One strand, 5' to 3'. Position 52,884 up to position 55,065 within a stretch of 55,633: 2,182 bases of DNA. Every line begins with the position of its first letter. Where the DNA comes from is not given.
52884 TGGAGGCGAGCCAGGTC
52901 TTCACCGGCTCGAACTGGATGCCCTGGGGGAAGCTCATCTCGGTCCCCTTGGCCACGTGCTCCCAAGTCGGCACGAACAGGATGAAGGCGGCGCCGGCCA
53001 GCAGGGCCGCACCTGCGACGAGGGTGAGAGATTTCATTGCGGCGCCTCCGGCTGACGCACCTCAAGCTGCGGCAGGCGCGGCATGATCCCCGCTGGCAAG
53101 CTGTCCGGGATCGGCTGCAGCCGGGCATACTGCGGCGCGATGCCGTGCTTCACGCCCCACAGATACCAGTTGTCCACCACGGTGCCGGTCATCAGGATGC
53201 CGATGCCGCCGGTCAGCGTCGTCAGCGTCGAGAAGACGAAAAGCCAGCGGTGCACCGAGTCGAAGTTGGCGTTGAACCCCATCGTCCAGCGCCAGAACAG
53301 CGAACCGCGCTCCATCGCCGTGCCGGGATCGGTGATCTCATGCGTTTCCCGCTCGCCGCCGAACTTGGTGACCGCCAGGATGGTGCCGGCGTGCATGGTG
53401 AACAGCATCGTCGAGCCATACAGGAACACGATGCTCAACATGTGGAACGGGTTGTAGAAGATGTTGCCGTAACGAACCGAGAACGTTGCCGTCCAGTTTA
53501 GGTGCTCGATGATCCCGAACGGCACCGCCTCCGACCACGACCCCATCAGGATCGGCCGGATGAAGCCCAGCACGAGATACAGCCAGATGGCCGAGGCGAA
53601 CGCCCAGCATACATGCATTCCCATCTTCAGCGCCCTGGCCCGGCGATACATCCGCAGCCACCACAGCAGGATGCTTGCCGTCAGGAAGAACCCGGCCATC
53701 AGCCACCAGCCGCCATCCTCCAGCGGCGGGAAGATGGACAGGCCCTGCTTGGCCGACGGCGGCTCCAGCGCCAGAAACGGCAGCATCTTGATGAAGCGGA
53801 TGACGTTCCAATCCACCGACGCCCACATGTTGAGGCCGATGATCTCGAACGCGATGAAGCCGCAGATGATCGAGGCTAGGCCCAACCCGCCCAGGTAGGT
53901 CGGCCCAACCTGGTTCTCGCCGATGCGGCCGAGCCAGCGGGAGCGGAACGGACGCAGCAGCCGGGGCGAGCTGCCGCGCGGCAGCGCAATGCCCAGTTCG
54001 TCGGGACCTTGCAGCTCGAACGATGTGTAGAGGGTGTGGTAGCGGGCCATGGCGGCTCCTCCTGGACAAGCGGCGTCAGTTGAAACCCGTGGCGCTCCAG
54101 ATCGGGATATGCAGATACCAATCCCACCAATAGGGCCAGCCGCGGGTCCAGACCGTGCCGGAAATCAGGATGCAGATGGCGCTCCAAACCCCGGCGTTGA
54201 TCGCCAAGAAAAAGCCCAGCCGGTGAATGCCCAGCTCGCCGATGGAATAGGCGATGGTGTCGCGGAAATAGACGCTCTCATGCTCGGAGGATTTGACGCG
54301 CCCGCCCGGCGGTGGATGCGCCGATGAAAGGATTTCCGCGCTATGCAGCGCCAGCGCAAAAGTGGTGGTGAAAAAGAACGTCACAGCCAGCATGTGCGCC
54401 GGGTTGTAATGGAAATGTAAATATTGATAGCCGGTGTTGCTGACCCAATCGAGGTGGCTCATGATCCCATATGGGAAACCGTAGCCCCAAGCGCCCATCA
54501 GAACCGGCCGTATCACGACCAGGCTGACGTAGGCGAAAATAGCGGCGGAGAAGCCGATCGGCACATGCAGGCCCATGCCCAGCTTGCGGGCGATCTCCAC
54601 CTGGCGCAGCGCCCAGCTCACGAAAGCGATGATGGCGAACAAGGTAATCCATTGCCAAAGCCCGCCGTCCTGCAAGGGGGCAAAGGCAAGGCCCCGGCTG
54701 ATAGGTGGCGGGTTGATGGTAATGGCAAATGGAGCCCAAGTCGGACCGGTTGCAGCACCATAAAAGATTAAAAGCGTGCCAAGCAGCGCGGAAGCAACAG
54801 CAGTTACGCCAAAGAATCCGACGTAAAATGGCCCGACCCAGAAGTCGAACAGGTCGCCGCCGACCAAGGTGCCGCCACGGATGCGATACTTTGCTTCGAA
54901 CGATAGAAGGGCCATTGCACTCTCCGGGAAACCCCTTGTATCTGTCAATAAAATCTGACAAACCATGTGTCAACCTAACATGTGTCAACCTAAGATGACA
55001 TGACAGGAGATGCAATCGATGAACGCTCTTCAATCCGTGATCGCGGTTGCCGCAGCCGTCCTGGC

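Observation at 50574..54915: Stand-alone reaction-centre operon pufL-pufM-pufC-puhA-puhB with no pufBA, bch or crt genes nearby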

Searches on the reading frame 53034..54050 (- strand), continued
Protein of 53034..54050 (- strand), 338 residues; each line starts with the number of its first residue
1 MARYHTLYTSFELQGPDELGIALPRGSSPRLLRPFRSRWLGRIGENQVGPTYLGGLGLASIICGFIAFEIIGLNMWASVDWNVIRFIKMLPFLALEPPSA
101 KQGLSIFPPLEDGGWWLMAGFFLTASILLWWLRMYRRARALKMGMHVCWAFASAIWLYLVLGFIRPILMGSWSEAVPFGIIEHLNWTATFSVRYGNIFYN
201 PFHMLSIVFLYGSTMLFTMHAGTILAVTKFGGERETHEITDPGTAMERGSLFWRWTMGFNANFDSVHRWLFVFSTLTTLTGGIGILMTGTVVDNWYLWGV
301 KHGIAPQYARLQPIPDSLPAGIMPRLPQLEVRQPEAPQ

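Call 73: list_cluster_members(proteins=[P0010, P0042, P0003, P0177, P0018, P0037, P0046, P0050, P0137, P0180])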
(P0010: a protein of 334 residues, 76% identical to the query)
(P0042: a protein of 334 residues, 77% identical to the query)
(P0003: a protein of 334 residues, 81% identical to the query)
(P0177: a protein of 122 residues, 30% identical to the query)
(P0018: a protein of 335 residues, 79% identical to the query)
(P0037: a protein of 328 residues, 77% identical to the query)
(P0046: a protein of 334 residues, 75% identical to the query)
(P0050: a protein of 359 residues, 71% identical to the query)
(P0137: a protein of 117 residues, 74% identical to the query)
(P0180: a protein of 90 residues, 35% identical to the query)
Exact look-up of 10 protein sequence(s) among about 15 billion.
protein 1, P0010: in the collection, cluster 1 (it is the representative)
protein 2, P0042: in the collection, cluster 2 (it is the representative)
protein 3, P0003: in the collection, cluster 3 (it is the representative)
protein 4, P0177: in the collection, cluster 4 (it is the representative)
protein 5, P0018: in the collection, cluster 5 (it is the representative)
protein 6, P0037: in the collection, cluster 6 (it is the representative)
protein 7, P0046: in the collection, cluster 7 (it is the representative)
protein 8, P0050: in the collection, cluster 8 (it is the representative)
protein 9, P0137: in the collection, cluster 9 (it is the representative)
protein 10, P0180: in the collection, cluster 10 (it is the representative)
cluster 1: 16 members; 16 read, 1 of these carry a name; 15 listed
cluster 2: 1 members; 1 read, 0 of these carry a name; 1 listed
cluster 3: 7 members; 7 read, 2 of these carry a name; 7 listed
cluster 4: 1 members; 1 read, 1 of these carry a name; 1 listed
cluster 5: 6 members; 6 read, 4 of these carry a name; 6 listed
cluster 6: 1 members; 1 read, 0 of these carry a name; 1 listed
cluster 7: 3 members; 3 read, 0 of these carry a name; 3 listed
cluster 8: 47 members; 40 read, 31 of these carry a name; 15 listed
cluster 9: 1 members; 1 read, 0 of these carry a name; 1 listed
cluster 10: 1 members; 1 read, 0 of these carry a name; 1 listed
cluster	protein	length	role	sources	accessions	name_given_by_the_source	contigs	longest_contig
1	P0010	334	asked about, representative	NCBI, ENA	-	-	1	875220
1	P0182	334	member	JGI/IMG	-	photosynthetic reaction center M subunit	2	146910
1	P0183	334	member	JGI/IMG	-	-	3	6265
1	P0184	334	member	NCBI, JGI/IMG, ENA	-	-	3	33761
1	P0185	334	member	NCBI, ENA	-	-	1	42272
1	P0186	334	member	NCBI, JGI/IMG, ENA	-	-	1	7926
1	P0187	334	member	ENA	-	-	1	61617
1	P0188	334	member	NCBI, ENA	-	-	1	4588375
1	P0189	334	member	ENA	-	-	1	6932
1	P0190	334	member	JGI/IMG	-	-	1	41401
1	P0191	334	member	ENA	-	-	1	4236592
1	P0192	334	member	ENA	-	-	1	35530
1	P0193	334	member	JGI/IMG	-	-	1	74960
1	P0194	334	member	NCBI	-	-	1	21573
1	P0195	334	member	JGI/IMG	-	-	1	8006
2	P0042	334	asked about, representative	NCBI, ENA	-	-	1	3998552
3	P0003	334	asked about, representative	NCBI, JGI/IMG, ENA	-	photosynthetic reaction center M subunit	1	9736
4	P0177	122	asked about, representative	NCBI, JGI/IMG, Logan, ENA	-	uncharacterized protein YgiM (DUF1202 family)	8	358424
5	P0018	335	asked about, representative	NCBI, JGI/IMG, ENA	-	photosynthetic reaction center M subunit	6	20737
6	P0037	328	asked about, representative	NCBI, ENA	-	-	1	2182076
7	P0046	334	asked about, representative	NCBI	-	-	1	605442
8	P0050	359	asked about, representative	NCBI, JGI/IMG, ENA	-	photosynthetic reaction center M subunit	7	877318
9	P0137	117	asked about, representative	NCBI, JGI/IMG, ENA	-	-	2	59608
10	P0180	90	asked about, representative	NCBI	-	-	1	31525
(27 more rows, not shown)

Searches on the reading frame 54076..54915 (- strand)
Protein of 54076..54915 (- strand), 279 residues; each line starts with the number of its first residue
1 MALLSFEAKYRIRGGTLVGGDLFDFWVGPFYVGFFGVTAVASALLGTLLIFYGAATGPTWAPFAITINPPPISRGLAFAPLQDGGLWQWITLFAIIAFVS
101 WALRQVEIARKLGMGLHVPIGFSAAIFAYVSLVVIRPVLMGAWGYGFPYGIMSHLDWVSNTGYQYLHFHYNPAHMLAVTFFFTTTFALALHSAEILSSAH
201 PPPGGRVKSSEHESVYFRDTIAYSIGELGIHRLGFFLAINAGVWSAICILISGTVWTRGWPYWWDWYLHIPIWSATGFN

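Call 3: search_protein_families(library=pfam, proteins=[window:54076-54915:-])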
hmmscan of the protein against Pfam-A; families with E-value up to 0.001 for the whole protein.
window:54076-54915:- (279 aa): 1 family
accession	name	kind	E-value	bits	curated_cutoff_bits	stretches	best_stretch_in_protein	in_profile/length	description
PF00124.24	Photo_RC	-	2.2e-89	299.6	27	1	30-273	1-260/260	Photosynthetic reaction centre protein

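Call 4: search_protein_families(library=ncbifam, proteins=[window:54076-54915:-])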
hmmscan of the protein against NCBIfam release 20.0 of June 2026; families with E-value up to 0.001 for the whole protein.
window:54076-54915:- (279 aa): 5 families
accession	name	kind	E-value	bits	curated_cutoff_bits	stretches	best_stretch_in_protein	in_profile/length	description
TIGR01157.1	pufL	equivalog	1.1e-117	391.6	266.2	1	35-273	1-239/239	photosynthetic reaction center subunit L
NF011075.0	PRK14505.1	equivalog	6.2e-66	222.9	904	1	17-277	54-309/643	bifunctional photosynthetic reaction center subunit L/M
TIGR01115.1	pufM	equivalog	1.1e-41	143.1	364.25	1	24-263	45-297/305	photosynthetic reaction center subunit M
TIGR01152.1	psbD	equivalog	3.6e-10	39.5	600.6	1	80-195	104-218/352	photosystem II D2 protein (photosystem q(a) protein)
TIGR01151.1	psbA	equivalog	1.2e-06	27.5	596.05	1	81-198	106-222/360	photosystem II q(b) protein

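Call 31: search_solved_structures(query=window:54076-54915:-, show_alignments=2, max_evalue=1e-50)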
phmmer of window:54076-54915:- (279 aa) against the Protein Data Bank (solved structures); distinct sequences matched with E-value up to 1e-50: 64 (the best 60 are shown).
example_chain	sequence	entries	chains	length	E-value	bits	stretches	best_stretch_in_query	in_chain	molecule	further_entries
8yy9_L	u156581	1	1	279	5.1e-134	449.7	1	1-275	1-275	Reaction center protein L chain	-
8yz2_L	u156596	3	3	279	5.1e-134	449.6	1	1-275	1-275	Reaction center protein L chain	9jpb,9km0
9lts_L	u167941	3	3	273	4e-133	446.7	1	2-273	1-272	Reaction center protein L chain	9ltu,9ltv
7xxf_L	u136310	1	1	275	7.1e-133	445.9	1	1-274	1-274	Reaction center protein L chain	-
9m8m_L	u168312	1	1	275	1.3e-132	445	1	1-274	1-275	Reaction center protein L chain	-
8z82_L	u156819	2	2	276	1.1e-128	432.1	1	1-275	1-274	Reaction center protein L chain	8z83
7o0u_L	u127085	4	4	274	5e-126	423.4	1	1-273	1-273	Photosynthetic reaction center L subunit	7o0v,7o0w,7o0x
7c9r_L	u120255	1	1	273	7.9e-126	422.8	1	1-273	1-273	L subunit of the reaction center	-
9h19_L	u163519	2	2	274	3.6e-125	420.6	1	1-273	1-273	Reaction center protein L chain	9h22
7oy8_L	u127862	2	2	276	2.9e-124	417.6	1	1-274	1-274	Photosynthetic reaction center L subunit | Reaction center protein L chain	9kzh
7ddq_L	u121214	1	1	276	1.1e-123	415.7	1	1-274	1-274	Photosynthetic reaction center L subunit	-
9k3q_L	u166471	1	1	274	1.4e-123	415.4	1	2-274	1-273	Reaction center protein L chain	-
7eqd_L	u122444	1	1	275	1.4e-123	415.4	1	2-274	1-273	Reaction center protein L chain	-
7vrj_L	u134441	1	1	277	2.2e-122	411.4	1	2-273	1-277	Photosynthetic reaction center L subunit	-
8wdu_L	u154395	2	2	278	4.7e-122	410.3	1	1-273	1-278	Reaction center protein L chain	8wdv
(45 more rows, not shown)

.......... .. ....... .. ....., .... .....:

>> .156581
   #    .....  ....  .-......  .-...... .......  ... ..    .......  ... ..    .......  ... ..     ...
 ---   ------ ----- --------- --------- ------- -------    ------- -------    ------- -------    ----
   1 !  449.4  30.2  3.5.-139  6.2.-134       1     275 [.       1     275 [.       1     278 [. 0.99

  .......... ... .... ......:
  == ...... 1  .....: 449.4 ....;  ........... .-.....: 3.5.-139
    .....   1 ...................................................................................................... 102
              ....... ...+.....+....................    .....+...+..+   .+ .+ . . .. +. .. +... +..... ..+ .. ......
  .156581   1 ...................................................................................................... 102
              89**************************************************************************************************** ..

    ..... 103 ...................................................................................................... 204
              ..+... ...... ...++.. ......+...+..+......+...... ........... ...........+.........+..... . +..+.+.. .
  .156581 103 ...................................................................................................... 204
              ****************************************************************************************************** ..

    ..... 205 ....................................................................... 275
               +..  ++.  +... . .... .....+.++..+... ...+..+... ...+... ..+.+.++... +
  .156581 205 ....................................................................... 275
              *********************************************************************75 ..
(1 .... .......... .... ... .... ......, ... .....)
